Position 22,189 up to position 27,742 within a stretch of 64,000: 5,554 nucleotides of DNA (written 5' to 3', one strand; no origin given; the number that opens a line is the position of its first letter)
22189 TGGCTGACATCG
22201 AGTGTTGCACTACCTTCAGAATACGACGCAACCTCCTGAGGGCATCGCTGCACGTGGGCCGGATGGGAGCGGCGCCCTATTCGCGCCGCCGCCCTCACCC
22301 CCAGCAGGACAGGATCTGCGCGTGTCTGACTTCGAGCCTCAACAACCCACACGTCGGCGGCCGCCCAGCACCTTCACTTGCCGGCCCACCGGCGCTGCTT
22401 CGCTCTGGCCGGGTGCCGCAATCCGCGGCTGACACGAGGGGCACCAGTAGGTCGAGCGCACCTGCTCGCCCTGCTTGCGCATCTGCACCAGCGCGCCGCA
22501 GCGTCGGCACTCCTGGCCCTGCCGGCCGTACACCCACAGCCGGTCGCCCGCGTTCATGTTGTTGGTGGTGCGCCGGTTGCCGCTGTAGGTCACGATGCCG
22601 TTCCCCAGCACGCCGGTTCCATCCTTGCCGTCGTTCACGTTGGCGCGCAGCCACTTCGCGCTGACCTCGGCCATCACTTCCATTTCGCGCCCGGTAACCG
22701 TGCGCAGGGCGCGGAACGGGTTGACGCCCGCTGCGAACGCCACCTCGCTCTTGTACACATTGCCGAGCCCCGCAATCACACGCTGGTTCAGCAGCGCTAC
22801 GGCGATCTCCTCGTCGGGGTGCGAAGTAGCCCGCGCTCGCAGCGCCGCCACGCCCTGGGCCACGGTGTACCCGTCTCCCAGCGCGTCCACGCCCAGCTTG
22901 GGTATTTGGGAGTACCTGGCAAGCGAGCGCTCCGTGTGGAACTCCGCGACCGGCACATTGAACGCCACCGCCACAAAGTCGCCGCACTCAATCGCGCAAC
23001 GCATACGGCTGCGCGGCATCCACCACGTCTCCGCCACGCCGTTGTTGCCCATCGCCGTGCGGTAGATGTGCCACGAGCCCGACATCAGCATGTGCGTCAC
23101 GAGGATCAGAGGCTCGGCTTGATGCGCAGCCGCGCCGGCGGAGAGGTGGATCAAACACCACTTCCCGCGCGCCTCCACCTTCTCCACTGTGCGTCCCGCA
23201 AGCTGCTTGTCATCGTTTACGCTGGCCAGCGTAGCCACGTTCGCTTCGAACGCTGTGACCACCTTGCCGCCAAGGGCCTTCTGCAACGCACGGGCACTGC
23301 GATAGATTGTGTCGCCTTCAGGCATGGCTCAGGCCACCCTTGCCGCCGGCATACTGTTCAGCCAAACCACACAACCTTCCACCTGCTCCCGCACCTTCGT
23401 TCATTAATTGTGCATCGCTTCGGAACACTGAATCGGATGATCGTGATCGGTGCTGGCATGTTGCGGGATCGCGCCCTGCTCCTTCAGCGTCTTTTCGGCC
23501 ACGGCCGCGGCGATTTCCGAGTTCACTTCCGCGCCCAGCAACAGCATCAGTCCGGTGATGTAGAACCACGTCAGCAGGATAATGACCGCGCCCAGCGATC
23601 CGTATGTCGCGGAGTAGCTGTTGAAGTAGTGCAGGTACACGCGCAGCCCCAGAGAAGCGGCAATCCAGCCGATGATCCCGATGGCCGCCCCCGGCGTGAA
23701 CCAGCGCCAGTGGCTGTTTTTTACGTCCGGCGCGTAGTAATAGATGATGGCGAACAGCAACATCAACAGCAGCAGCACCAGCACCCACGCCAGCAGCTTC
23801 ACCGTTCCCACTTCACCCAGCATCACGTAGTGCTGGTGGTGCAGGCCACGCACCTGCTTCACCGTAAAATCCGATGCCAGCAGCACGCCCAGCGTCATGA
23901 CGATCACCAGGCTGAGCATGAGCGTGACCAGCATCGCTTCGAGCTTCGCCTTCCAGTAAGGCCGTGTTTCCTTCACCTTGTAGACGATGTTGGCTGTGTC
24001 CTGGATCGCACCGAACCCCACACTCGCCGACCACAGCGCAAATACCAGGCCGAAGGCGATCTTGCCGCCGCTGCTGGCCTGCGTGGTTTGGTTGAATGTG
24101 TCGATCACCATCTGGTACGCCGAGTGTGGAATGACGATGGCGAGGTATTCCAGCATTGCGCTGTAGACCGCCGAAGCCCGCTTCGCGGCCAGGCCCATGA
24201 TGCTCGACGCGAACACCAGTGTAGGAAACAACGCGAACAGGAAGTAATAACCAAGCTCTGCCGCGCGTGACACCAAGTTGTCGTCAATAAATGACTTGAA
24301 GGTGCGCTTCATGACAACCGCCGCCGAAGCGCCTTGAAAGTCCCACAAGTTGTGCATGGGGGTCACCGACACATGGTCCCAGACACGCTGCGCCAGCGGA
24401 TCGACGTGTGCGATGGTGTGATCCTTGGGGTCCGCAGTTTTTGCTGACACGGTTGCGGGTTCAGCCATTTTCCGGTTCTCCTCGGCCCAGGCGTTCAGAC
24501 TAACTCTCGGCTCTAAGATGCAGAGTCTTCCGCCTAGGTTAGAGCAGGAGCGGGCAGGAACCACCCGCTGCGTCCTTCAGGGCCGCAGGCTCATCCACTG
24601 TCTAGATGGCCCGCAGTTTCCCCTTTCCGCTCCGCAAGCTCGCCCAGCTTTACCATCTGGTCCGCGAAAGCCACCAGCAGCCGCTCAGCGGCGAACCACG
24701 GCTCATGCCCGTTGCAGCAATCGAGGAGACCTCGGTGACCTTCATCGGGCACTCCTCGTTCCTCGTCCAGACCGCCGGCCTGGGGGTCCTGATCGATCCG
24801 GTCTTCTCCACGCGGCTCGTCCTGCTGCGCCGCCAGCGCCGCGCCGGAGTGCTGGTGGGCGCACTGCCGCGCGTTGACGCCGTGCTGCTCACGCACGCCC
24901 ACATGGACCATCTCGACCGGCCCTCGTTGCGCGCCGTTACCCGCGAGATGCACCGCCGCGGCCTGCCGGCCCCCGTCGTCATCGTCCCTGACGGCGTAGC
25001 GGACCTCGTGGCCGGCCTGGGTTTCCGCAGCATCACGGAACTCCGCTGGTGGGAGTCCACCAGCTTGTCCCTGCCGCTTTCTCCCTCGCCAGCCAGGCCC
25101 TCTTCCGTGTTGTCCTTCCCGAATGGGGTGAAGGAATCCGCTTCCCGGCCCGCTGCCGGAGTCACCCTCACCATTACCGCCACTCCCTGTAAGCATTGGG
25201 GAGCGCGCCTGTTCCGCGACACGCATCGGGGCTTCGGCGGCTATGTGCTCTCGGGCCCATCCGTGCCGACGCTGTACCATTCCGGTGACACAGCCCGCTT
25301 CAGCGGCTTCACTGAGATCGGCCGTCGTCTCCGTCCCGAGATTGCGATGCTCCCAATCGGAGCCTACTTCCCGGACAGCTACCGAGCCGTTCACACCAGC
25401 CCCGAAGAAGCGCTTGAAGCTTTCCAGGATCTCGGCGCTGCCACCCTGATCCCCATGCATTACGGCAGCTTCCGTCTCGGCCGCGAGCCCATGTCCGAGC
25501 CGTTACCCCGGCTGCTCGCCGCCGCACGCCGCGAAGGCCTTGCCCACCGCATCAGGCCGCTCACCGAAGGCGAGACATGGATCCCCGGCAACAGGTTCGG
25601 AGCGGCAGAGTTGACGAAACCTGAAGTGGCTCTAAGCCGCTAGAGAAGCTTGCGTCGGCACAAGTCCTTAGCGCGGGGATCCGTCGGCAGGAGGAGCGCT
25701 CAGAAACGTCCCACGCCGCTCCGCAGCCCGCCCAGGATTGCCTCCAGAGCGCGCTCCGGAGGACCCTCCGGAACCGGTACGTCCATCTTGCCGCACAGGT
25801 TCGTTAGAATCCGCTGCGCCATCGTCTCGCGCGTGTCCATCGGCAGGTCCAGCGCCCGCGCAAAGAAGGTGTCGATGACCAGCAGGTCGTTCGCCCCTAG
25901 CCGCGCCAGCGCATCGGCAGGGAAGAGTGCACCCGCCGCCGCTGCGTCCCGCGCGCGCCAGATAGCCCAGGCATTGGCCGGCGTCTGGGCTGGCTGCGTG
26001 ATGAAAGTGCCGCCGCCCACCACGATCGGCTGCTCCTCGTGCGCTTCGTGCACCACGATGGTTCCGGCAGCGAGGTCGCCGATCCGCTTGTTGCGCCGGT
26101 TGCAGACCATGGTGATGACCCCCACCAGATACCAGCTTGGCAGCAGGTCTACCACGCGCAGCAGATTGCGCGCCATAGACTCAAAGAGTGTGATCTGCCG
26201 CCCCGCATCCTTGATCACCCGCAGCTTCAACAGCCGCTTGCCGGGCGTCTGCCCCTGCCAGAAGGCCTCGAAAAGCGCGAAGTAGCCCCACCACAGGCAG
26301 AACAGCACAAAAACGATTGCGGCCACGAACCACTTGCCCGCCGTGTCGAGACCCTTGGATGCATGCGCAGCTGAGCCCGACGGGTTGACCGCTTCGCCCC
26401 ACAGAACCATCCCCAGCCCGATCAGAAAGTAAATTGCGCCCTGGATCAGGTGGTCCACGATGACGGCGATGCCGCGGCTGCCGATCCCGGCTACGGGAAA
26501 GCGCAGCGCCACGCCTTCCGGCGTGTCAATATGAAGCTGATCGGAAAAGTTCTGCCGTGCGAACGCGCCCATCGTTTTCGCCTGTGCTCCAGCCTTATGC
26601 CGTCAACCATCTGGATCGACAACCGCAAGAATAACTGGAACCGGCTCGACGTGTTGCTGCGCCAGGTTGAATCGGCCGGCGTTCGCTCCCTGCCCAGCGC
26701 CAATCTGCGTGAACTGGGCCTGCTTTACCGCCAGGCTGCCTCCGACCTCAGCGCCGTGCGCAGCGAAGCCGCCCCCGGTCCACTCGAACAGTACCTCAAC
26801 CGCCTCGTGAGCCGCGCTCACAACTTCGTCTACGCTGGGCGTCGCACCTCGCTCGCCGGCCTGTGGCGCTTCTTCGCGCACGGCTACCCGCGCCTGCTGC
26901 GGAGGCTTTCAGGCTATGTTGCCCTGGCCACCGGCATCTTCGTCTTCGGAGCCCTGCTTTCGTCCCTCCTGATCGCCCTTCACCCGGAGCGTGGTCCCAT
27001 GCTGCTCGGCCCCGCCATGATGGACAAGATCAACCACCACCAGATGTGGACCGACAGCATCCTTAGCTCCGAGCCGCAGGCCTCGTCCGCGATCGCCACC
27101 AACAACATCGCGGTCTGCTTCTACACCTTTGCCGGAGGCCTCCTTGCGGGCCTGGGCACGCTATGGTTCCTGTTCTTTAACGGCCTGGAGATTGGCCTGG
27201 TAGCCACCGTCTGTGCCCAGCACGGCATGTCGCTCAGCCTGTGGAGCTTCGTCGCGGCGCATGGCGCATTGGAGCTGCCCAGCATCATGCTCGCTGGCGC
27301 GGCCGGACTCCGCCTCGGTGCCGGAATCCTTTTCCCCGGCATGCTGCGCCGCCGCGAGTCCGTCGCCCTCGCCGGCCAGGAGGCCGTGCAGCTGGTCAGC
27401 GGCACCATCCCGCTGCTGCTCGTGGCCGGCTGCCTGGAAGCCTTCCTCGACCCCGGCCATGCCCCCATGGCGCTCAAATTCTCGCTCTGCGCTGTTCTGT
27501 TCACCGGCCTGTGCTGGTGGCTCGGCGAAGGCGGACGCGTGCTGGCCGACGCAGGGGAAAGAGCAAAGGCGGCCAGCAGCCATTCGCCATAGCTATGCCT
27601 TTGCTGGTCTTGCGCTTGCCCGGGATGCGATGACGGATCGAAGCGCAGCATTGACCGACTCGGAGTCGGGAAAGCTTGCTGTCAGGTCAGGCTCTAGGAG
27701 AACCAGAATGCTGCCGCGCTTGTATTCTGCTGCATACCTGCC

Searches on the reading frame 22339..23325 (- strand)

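Call 50: search_protein_families(library=pfam, proteins=[window:22339-23325:-], max_evalue=0.00001)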
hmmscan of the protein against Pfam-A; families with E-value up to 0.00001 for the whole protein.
window:22339-23325:- (328 aa): 2 families
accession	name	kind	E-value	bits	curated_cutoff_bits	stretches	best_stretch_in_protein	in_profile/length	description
PF06831.19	H2TH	-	2.4e-13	50.3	34.7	1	166-237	18-89/93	Formamidopyrimidine-DNA glycosylase H2TH domain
PF01149.29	Fapy_DNA_glyco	-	3.7e-12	47.3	25.5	1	1-104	1-91/117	Formamidopyrimidine-DNA glycosylase N-terminal domain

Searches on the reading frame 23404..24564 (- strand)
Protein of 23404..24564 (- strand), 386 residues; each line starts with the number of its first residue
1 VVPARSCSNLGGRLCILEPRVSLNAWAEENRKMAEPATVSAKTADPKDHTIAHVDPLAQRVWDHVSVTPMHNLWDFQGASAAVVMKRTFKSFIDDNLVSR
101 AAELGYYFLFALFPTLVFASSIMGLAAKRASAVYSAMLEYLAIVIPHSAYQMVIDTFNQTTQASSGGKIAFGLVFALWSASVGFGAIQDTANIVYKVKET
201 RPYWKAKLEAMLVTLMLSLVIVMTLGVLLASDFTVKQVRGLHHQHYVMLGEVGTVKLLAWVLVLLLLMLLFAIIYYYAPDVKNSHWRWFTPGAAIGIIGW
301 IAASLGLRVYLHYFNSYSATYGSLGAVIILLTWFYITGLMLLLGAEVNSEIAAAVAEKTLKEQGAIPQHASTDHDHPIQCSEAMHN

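Call 50: search_protein_families(library=pfam, proteins=[window:23404-24564:-], max_evalue=0.00001)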
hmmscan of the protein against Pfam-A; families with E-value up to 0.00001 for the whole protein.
window:23404-24564:- (386 aa): 1 family
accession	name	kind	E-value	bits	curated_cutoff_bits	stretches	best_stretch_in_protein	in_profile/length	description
PF03631.20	Virul_fac_BrkB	-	3e-62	211.1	33.7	1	94-352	2-256/259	Virulence factor BrkB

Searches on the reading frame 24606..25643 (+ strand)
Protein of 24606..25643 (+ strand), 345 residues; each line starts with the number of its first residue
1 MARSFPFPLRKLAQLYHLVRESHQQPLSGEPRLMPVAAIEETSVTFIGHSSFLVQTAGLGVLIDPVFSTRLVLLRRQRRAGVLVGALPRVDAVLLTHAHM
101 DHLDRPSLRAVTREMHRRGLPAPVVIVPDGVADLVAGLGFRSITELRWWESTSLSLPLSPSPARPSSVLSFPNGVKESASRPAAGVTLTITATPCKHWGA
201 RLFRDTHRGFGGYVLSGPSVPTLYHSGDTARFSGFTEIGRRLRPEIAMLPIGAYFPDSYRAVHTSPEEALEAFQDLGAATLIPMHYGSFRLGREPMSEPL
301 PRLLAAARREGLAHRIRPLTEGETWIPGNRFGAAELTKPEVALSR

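Call 50: search_protein_families(library=pfam, proteins=[window:24606-25643:+], max_evalue=0.00001)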
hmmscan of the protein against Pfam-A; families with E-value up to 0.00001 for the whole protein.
window:24606-25643:+ (345 aa): 3 families
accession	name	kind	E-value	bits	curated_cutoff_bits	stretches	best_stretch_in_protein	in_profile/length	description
PF12706.13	Lactamase_B_2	-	3.6e-33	115.3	27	1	61-286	3-200/200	Beta-lactamase superfamily domain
PF13483.12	Lactamase_B_3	-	3.1e-15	57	24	1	44-285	2-160/160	Beta-lactamase superfamily domain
PF00753.33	Lactamase_B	-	2.2e-09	38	22.7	1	46-102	3-56/196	Metallo-beta-lactamase superfamily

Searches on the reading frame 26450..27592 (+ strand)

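Call 50: search_protein_families(library=pfam, proteins=[window:26450-27592:+], max_evalue=0.00001)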
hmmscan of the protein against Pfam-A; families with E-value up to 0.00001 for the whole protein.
window:26450-27592:+ (380 aa): 1 family
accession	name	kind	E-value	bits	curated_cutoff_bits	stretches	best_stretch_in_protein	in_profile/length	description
PF01944.22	SpoIIM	-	3e-34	118.8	26.9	1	161-333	2-161/163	Stage II sporulation protein M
